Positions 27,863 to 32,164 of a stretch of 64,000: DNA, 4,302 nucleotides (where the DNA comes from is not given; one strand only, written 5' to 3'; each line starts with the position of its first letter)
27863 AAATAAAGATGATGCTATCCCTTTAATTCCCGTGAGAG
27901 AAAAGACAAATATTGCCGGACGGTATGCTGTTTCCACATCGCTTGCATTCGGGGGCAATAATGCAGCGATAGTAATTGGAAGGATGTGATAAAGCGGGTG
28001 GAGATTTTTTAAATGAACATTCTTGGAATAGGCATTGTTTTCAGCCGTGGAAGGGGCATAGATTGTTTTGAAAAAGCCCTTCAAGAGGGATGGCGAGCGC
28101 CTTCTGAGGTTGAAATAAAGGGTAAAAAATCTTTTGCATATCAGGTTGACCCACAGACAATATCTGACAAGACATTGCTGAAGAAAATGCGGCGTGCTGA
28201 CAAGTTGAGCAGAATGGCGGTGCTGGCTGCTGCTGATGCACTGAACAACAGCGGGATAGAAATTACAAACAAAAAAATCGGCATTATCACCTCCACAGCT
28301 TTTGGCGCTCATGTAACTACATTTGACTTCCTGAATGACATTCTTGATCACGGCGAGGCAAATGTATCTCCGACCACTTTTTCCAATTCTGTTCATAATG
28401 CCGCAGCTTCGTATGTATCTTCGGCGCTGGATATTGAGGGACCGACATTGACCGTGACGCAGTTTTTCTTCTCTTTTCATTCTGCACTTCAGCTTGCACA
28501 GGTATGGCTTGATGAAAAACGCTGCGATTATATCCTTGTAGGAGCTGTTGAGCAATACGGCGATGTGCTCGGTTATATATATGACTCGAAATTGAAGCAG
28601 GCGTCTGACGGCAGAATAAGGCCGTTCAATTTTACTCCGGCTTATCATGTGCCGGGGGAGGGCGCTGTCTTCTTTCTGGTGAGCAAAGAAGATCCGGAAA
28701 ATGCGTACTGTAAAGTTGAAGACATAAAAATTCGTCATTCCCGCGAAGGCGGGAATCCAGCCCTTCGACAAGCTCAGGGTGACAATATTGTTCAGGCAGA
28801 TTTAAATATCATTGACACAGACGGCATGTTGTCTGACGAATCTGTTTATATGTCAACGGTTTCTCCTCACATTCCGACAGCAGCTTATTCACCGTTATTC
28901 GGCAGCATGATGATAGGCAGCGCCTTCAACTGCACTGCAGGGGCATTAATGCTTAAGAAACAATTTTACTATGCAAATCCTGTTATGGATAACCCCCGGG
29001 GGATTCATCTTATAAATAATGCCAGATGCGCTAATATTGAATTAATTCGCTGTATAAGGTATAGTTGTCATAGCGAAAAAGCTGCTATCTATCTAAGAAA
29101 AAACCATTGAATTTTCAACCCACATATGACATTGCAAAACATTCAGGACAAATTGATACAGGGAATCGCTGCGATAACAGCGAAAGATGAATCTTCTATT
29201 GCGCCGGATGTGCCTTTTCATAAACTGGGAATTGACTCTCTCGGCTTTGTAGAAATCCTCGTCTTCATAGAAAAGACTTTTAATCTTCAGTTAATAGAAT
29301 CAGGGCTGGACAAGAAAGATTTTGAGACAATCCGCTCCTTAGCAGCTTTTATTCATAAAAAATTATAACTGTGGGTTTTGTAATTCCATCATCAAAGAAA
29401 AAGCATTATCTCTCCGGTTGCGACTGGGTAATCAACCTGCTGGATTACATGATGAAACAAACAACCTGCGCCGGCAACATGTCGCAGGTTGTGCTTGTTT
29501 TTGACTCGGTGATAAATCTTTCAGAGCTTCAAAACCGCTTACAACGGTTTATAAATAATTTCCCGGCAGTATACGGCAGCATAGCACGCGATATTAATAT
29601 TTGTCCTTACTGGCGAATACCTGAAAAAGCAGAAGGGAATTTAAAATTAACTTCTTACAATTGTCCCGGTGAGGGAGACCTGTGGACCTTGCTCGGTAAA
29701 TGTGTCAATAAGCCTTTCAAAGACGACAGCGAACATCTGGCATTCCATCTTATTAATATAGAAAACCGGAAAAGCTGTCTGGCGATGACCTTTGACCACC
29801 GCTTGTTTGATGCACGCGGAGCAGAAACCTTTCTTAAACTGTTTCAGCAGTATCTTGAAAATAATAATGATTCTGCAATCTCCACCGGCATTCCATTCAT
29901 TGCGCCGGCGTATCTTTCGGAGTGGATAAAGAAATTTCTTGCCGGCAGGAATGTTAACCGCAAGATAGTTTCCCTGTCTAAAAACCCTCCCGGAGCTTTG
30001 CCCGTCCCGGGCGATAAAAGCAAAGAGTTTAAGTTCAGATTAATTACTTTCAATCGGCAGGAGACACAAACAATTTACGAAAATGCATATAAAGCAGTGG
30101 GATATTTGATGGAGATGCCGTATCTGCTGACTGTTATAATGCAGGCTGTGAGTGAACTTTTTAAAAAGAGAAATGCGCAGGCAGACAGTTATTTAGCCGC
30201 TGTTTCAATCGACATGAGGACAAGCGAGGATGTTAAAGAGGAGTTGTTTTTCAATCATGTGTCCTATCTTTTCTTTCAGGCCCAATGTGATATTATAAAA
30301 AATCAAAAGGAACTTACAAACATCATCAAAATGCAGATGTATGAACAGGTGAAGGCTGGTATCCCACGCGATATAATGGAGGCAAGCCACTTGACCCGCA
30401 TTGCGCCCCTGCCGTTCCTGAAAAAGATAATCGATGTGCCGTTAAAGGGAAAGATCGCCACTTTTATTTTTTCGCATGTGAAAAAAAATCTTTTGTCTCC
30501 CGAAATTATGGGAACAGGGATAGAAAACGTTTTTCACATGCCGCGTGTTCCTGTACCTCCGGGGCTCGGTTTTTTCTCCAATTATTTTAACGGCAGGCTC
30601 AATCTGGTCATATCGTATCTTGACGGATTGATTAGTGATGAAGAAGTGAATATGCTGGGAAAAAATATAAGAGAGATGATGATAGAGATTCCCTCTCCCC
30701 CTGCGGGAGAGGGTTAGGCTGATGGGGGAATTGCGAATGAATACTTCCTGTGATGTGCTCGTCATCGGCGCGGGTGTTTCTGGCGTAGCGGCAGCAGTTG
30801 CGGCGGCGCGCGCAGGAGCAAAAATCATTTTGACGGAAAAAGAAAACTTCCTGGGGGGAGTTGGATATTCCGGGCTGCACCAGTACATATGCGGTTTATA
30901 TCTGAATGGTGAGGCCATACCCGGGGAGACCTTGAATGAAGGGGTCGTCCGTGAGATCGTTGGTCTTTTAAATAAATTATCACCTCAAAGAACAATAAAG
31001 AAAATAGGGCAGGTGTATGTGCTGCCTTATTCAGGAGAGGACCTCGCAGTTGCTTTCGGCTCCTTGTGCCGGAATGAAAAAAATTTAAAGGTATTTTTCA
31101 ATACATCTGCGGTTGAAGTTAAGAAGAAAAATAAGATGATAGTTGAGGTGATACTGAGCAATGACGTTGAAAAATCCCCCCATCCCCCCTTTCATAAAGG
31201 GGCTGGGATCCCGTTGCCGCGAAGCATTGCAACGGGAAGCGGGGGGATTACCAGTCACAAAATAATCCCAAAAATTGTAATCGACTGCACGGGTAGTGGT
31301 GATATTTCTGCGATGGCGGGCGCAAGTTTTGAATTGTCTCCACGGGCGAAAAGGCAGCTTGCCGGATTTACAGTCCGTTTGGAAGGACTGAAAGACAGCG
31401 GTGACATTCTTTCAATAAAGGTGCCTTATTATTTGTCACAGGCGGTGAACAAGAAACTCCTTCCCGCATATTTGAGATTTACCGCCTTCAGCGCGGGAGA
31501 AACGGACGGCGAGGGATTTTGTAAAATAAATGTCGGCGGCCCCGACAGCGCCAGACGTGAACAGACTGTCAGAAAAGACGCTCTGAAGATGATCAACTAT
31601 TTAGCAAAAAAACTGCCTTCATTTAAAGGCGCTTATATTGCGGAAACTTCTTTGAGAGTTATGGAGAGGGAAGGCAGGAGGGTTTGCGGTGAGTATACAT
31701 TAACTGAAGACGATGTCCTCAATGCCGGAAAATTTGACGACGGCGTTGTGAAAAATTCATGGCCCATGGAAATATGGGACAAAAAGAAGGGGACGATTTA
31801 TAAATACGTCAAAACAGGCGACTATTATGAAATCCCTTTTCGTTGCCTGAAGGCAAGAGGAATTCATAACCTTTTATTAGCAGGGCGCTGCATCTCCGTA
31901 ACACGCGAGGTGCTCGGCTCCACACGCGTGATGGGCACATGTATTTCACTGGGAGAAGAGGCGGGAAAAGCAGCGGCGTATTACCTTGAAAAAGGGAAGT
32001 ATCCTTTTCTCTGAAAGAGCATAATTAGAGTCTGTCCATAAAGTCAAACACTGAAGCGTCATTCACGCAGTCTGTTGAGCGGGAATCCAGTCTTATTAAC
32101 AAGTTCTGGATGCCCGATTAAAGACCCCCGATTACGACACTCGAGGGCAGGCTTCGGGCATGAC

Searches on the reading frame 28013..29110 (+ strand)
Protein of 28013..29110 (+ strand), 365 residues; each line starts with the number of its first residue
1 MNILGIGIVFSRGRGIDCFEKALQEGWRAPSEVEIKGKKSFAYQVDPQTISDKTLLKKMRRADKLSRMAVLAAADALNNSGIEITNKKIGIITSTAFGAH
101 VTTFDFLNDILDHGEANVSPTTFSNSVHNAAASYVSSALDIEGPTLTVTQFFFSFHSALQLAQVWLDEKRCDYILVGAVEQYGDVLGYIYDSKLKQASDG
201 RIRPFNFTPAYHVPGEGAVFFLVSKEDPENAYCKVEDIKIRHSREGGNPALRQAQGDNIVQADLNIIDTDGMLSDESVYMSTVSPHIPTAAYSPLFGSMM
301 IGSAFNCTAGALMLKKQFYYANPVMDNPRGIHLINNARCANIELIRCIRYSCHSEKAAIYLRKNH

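Call 7: search_protein_families(library=pfam, proteins=[window:28013-29110:+], max_evalue=0.01)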
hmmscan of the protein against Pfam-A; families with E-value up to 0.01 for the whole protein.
window:28013-29110:+ (365 aa): 2 families
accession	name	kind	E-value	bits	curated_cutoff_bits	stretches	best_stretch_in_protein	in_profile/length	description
PF00109.32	ketoacyl-synt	-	1.5e-16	61.2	20.8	1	3-225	6-249/252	Beta-ketoacyl synthase, N-terminal domain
PF13723.12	Ketoacyl-synt_2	-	1.3e-09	38.4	25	1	59-176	25-135/223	Beta-ketoacyl synthase, N-terminal domain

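Call 69: search_protein_families(library=ncbifam, proteins=[window:28013-29110:+], max_evalue=1e-25)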
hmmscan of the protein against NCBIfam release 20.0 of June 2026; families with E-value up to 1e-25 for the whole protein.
window:28013-29110:+ (365 aa): 0 families

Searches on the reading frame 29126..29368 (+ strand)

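Call 8: search_protein_families(library=pfam, proteins=[window:29126-29368:+], max_evalue=0.01)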
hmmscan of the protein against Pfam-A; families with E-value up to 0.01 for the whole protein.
window:29126-29368:+ (80 aa): 2 families
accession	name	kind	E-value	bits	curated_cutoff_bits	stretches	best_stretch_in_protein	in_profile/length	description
PF00550.31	PP-binding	-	2.8e-10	40.7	20.8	1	8-76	1-67/67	Phosphopantetheine attachment site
PF23297.2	ACP_SdgA_C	-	9.2e-08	32.5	27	1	4-79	9-82/95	Highly reducing polyketide synthase sdgA, C-terminal ACP domain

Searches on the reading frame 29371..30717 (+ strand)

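Call 8: search_protein_families(library=pfam, proteins=[window:29371-30717:+], max_evalue=0.01)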
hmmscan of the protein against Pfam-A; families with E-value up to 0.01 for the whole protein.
window:29371-30717:+ (448 aa): 1 family
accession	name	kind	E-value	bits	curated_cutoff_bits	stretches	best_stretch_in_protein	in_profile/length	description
PF00198.28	2-oxoacid_dh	-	0.0016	18.4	23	1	136-166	198-228/232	2-oxoacid dehydrogenases acyltransferase (catalytic domain)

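Call 9: search_protein_families(library=ncbifam, proteins=[window:29371-30717:+], max_evalue=0.01)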
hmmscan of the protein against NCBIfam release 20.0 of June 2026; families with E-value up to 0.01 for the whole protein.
window:29371-30717:+ (448 aa): 1 family
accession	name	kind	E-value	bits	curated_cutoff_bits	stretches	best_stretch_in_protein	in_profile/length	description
TIGR01347.1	sucB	equivalog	0.0069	15.6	378.65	1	137-167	369-399/404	dihydrolipoyllysine-residue succinyltransferase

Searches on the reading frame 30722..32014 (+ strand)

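Call 8: search_protein_families(library=pfam, proteins=[window:30722-32014:+], max_evalue=0.01)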
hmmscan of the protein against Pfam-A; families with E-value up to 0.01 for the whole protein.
window:30722-32014:+ (430 aa): 9 families
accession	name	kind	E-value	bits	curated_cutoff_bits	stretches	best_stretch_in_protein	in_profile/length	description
PF12831.13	FAD_oxidored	-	7.3e-73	246.7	27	2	181-426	135-402/416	FAD dependent oxidoreductase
PF01266.30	DAO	-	5.6e-08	33.1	27.9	1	11-51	1-40/353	FAD dependent oxidoreductase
PF00890.30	FAD_binding_2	-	3.4e-06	26.9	20.4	1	11-46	1-36/414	FAD binding domain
PF13450.12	NAD_binding_8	-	2.8e-05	24.8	21.9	1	14-50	1-37/68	NAD(P)-binding Rossmann-like domain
PF01134.28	GIDA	-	3.4e-05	23.5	22.1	1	11-39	1-30/391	Glucose inhibited division protein A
PF03486.20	HI0933_like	-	4e-05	23.6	50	1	11-139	2-141/244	HI0933-like protein Rossmann domain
PF01262.27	AlaDh_PNT_C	-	0.00037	20.4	23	1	8-40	27-59/214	Alanine dehydrogenase/PNT, C-terminal domain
PF01946.23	Thi4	-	0.0008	19.2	26.2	1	8-49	16-58/235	Thi4 family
PF07992.20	Pyr_redox_2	-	0.0011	19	26.1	1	11-45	2-37/291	Pyridine nucleotide-disulphide oxidoreductase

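Call 9: search_protein_families(library=ncbifam, proteins=[window:30722-32014:+], max_evalue=0.01)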
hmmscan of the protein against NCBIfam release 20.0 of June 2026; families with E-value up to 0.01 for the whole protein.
window:30722-32014:+ (430 aa): 80 families (the best 25 are shown)
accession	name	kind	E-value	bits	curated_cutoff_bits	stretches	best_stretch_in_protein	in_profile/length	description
TIGR01372.1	soxA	subfamily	3.1e-10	38.5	1164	1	5-47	164-206/996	sarcosine oxidase subunit alpha family protein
NF004789.0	PRK06134.1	subfamily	8.2e-10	37.9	747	1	6-47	9-50/581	FAD-dependent oxidoreductase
NF053677.1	Desat2ChcC2Cyan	equivalog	8.3e-09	34.3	900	1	10-48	1-39/558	4-oxocyclohex-2-ene-1-carboxylate 5-dehydrogenase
NF009477.0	PRK12843.1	equivalog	1.9e-08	33.2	758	1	4-51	11-59/578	FAD-dependent oxidoreductase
NF009476.0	PRK12839.1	equivalog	1.6e-07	29.9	940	1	6-50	5-50/572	FAD-dependent oxidoreductase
NF010374.0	PRK13800.1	equivalog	5.3e-07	28.3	1196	1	7-94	11-93/898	fumarate reductase/succinate dehydrogenase flavoprotein subunit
NF005508.0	PRK07121.1-1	equivalog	8.6e-07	27.8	537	1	9-58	20-70/497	FAD-binding protein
NF005511.0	PRK07121.1-4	equivalog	2.6e-06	26.2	466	1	5-51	16-62/553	FAD-binding protein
NF005512.0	PRK07121.1-5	subfamily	3.7e-06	25.7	812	1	7-56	19-69/489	FAD-binding protein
NF053717.1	VnlPnlRedVprA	equivalog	4.6e-06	25.7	600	1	7-48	4-45/481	vinyl phenol reductase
NF003585.0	PRK05249.1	equivalog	5.4e-06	25.3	465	1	7-48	4-45/464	Si-specific NAD(P)(+) transhydrogenase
NF005510.0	PRK07121.1-3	subfamily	6.9e-06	25.1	481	1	7-56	20-70/492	FAD-binding protein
NF009472.0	PRK12834.1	equivalog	1.4e-05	23.8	476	1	8-49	3-46/550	FAD-binding dehydrogenase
NF009478.0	PRK12844.1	equivalog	1.7e-05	23.4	789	1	6-51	5-51/559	3-ketosteroid-delta-1-dehydrogenase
TIGR03467.1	HpnE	equivalog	1.8e-05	24.3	283.05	1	12-47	1-36/430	hydroxysqualene dehydroxylase HpnE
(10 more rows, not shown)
